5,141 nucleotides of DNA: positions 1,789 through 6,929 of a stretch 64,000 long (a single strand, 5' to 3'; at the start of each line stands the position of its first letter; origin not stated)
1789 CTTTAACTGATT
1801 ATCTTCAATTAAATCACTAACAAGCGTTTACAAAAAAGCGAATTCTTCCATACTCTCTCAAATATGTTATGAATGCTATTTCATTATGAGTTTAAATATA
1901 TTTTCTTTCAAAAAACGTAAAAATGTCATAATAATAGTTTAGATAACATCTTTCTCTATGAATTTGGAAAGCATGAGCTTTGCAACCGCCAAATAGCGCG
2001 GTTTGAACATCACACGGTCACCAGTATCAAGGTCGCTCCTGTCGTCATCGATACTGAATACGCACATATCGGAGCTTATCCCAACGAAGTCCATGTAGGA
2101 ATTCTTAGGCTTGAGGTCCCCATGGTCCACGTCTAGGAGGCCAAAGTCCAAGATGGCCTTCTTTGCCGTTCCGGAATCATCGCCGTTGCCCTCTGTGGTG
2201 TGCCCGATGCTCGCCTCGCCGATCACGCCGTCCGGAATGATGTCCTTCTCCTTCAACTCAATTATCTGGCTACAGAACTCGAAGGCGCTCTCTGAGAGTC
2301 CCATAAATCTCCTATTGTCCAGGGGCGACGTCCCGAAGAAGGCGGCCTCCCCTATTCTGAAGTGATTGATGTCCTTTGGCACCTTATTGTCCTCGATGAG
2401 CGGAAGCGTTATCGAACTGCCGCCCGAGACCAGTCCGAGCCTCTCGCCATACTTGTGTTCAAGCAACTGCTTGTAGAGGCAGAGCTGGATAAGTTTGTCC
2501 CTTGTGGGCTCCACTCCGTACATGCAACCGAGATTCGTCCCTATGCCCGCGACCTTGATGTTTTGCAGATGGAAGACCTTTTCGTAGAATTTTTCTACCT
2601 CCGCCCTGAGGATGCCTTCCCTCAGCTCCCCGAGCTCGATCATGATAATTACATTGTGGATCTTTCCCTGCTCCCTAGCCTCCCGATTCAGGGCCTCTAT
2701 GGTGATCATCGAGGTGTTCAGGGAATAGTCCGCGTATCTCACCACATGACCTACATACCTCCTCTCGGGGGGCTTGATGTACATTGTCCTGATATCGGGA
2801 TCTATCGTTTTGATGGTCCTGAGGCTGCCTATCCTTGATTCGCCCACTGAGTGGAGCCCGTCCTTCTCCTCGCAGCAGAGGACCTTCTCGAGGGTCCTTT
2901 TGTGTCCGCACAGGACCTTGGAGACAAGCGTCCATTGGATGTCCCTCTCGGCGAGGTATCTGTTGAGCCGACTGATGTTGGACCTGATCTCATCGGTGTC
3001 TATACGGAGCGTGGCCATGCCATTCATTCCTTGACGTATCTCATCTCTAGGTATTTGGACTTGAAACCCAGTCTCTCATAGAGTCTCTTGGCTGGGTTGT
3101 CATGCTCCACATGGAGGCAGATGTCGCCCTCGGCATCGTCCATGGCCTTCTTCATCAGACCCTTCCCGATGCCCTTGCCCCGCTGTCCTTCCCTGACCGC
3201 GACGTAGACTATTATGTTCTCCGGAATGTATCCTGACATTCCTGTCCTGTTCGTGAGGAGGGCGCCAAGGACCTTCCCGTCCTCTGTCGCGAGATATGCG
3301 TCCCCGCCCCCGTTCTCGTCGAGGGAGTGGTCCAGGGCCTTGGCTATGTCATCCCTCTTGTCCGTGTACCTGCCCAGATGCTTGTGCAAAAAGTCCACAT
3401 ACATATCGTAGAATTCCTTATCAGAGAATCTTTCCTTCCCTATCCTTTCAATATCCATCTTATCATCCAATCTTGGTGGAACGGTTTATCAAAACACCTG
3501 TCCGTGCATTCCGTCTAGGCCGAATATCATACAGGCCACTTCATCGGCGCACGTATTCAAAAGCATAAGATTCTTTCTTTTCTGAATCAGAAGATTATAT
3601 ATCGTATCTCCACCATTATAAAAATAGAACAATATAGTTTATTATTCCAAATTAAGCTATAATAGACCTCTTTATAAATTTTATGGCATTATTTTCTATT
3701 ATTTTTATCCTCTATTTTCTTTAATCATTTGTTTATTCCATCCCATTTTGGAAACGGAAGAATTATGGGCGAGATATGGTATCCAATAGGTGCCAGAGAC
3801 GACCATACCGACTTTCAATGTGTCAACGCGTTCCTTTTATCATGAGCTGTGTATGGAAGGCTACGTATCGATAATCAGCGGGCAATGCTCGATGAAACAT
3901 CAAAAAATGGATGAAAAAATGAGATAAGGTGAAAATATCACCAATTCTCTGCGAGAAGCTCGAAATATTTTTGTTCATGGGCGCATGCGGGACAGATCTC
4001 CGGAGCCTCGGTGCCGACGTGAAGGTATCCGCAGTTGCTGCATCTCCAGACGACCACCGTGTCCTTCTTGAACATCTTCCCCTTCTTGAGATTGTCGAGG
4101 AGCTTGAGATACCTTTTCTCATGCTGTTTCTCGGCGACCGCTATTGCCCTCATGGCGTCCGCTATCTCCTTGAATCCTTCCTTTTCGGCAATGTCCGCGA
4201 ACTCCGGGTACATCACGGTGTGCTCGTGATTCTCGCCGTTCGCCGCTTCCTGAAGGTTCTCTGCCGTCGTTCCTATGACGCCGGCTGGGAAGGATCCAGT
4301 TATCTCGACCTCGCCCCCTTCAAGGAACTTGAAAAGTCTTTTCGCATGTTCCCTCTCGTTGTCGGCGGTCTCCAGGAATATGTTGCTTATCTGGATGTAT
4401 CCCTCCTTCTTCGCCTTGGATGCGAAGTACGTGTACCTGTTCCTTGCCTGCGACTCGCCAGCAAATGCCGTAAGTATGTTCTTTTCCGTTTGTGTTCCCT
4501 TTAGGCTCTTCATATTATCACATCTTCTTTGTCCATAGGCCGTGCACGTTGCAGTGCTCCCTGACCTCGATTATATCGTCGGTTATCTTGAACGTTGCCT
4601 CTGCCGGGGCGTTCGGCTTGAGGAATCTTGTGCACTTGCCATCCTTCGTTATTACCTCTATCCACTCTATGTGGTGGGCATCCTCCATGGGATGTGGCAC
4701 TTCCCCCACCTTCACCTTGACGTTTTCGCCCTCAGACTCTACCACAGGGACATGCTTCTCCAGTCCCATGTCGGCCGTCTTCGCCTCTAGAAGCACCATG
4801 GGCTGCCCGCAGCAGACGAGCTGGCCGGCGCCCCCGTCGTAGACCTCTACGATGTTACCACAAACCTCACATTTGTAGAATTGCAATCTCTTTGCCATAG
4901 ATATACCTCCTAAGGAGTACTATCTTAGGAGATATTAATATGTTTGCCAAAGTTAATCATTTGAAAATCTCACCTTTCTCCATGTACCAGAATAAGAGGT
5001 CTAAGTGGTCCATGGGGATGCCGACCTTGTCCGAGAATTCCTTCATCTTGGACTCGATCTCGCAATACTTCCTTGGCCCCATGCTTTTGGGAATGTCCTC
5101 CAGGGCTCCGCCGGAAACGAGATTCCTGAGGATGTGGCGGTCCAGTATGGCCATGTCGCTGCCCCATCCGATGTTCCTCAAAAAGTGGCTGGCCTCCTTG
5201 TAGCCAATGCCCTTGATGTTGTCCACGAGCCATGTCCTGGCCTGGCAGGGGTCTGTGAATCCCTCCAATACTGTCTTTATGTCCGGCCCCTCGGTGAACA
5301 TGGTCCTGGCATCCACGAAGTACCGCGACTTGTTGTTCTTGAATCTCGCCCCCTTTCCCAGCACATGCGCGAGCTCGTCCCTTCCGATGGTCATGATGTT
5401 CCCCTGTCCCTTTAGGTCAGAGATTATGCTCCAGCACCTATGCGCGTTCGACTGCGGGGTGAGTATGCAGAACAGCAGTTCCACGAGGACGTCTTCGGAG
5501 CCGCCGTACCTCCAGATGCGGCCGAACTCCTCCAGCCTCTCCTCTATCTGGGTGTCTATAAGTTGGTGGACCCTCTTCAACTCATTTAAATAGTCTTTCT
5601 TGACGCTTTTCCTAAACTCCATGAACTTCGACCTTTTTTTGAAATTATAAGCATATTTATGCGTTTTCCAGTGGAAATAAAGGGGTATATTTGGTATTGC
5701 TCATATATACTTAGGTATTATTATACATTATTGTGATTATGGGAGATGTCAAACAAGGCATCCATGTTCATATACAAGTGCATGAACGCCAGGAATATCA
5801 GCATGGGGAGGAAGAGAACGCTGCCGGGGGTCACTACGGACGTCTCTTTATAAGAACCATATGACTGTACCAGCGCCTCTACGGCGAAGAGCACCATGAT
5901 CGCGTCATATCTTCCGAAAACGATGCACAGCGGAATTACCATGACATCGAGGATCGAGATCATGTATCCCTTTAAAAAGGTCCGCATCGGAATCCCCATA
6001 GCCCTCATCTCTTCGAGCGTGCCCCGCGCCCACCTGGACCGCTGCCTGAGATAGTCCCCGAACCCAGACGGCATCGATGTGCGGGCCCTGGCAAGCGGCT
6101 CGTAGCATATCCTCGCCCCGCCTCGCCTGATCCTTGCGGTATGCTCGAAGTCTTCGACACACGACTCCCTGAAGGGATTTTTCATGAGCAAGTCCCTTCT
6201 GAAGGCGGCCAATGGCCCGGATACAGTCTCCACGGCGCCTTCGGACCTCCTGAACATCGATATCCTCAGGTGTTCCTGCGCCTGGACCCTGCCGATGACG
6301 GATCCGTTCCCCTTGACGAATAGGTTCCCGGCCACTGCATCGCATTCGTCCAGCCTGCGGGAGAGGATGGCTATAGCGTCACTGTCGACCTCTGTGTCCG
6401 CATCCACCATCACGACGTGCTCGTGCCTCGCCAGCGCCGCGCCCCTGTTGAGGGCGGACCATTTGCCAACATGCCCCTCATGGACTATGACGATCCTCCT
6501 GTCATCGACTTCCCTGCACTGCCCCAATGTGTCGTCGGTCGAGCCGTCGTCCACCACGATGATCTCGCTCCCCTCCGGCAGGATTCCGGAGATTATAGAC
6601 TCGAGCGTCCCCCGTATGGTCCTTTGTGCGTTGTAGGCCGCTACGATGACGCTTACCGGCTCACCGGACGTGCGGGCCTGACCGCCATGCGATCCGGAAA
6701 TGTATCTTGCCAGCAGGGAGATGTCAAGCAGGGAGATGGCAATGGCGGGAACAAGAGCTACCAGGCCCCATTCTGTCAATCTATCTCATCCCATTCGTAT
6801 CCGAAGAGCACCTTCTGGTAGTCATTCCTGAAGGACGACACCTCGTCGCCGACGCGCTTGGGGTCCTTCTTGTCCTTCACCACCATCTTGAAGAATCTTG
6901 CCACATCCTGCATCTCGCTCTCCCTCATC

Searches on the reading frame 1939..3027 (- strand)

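Call 49: search_protein_families(library=pfam, proteins=[window:1939-3027:-], max_evalue=0.00001)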
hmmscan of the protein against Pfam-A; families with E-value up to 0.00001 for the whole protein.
window:1939-3027:- (362 aa): 1 family
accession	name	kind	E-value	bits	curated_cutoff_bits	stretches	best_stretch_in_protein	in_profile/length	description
PF01168.26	Ala_racemase_N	-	2.3e-14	54.1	24.1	1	9-232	1-218/220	Alanine racemase, N-terminal domain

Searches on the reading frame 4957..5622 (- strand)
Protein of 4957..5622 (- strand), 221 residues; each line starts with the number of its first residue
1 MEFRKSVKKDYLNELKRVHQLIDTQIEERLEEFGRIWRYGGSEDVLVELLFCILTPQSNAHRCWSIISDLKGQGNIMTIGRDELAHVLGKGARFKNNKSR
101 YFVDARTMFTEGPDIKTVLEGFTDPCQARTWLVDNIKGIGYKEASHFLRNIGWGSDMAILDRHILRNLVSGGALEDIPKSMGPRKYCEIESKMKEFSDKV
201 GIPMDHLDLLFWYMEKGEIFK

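Call 49: search_protein_families(library=pfam, proteins=[window:4957-5622:-], max_evalue=0.00001)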
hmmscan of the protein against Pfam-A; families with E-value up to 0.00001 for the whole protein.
window:4957-5622:- (221 aa): 1 family
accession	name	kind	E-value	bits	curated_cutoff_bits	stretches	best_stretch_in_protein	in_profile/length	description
PF22175.2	Ogg-HhH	-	1.4e-56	191.3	27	1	26-202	1-173/173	8-oxoguanine DNA glycosylase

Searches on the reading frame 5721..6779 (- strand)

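Call 49: search_protein_families(library=pfam, proteins=[window:5721-6779:-], max_evalue=0.00001)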
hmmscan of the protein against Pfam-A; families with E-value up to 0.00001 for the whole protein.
window:5721-6779:- (352 aa): 4 families
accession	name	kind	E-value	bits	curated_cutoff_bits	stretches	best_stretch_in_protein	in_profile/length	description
PF13641.12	Glyco_tranf_2_3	-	5.6e-26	92.4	27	1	41-253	2-230/230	Glycosyltransferase like family 2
PF00535.33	Glycos_transf_2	-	7e-26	91.6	23.3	1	43-199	1-165/168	Glycosyl transferase family 2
PF13632.12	Glyco_trans_2_3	-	1.3e-15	58.2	27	1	121-282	1-178/198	Glycosyl transferase family group 2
PF13506.12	Glyco_transf_21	-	5e-10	39.6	21.7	1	97-252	9-174/174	Glycosyl transferase family 21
